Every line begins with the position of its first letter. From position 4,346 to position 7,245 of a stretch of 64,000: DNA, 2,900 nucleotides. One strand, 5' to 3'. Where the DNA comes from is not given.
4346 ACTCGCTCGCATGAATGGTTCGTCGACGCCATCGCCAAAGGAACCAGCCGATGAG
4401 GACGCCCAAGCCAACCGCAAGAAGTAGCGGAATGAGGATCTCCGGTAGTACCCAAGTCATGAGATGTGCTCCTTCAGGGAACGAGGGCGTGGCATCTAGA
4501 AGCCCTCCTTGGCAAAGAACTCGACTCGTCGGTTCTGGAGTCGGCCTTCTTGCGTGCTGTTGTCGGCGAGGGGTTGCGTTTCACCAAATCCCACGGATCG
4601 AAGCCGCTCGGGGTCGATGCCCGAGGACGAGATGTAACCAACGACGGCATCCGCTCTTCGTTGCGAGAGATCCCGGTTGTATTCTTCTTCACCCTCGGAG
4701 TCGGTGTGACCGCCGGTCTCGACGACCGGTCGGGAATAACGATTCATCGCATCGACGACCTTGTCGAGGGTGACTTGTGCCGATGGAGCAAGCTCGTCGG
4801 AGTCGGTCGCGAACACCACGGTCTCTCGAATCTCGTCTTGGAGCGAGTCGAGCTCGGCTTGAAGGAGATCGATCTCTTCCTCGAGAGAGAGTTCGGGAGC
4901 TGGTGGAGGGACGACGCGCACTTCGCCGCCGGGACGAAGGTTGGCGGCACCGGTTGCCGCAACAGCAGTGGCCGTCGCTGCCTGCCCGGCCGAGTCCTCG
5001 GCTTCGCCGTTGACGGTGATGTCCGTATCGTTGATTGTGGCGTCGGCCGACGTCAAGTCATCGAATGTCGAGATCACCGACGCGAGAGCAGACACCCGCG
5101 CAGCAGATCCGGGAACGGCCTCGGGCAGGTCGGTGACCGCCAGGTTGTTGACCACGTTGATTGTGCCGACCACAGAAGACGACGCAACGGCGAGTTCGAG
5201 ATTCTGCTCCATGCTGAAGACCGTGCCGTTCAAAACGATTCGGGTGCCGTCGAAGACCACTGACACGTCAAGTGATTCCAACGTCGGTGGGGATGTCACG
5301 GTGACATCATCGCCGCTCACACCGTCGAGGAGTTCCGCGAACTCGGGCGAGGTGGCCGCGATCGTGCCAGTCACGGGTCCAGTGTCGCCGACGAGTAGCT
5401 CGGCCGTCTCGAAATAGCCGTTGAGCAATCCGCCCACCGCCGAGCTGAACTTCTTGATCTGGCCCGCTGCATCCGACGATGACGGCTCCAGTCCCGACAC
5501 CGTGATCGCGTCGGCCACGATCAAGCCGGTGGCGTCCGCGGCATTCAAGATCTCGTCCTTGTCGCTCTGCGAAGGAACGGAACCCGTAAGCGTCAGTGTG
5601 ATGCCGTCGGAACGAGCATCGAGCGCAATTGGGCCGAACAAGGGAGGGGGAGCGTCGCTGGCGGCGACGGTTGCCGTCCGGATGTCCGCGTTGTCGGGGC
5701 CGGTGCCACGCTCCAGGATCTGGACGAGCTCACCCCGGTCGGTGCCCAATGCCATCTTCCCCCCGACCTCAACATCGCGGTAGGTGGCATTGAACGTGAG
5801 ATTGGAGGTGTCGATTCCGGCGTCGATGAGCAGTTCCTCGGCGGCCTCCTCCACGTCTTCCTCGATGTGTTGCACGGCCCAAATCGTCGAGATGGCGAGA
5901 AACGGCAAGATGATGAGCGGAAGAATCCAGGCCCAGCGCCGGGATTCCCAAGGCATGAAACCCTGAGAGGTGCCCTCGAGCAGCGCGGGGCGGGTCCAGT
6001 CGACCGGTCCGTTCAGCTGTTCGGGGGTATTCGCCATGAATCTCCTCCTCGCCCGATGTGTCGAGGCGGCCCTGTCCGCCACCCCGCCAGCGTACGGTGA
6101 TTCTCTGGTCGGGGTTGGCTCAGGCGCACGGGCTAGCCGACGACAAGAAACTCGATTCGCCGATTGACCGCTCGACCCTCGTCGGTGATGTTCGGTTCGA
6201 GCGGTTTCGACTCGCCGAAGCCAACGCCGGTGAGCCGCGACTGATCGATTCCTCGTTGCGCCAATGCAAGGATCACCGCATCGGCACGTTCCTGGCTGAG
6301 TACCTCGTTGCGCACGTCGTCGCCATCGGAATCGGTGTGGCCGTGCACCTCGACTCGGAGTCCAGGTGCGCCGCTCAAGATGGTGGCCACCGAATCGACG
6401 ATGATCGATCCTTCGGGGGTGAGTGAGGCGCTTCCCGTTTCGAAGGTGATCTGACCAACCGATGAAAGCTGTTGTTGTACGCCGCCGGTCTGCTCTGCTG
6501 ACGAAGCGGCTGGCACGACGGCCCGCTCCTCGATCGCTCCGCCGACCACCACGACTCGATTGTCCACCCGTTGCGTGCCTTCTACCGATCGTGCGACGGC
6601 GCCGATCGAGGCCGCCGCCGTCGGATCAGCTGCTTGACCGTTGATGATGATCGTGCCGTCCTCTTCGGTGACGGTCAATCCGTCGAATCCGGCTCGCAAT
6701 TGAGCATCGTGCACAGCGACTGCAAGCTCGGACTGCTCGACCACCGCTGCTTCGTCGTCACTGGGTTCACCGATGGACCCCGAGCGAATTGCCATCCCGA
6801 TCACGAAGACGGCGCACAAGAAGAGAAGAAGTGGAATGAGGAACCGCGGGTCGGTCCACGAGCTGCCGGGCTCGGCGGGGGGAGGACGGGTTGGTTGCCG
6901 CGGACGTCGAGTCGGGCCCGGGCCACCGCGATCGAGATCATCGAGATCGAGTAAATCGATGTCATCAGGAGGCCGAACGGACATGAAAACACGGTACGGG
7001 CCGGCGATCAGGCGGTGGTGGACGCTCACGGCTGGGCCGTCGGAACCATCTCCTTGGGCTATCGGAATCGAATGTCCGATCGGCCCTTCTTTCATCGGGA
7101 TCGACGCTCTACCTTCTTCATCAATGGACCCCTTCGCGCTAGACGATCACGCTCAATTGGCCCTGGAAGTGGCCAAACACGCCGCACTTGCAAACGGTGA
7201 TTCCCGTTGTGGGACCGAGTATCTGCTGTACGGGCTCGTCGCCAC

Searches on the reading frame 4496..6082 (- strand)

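Call 83: search_protein_families(library=pfam, proteins=[window:4496-6082:-], max_evalue=0.0001)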
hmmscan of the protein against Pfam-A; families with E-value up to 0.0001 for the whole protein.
window:4496-6082:- (528 aa): 2 families
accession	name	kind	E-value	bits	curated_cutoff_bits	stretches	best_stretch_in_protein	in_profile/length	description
PF00691.25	OmpA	-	6.6e-21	74.9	27.2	1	424-518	2-98/98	OmpA family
PF04972.22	BON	-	3.7e-05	24.4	27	0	158-186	28-56/69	BON domain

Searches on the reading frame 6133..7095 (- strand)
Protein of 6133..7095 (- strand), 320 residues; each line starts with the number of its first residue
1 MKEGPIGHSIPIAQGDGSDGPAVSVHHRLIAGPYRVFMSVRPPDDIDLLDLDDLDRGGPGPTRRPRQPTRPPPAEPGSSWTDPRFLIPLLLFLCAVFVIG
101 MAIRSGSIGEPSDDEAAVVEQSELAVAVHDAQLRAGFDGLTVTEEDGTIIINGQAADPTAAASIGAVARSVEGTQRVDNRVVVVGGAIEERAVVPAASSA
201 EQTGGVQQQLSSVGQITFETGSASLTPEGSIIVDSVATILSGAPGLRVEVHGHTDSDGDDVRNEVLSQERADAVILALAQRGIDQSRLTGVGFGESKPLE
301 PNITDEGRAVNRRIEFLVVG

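Call 83: search_protein_families(library=pfam, proteins=[window:6133-7095:-], max_evalue=0.0001)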
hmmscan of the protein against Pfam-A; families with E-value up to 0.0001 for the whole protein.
window:6133-7095:- (320 aa): 3 families
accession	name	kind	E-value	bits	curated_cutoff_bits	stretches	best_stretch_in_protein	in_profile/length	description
PF00691.25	OmpA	-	2.6e-20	73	27.2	1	217-312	1-98/98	OmpA family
PF04972.22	BON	-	2.2e-06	28.3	27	1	136-184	20-68/69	BON domain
PF05359.17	DUF748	-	3.4e-05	22.5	50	1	213-271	878-938/1037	Domain of Unknown Function (DUF748)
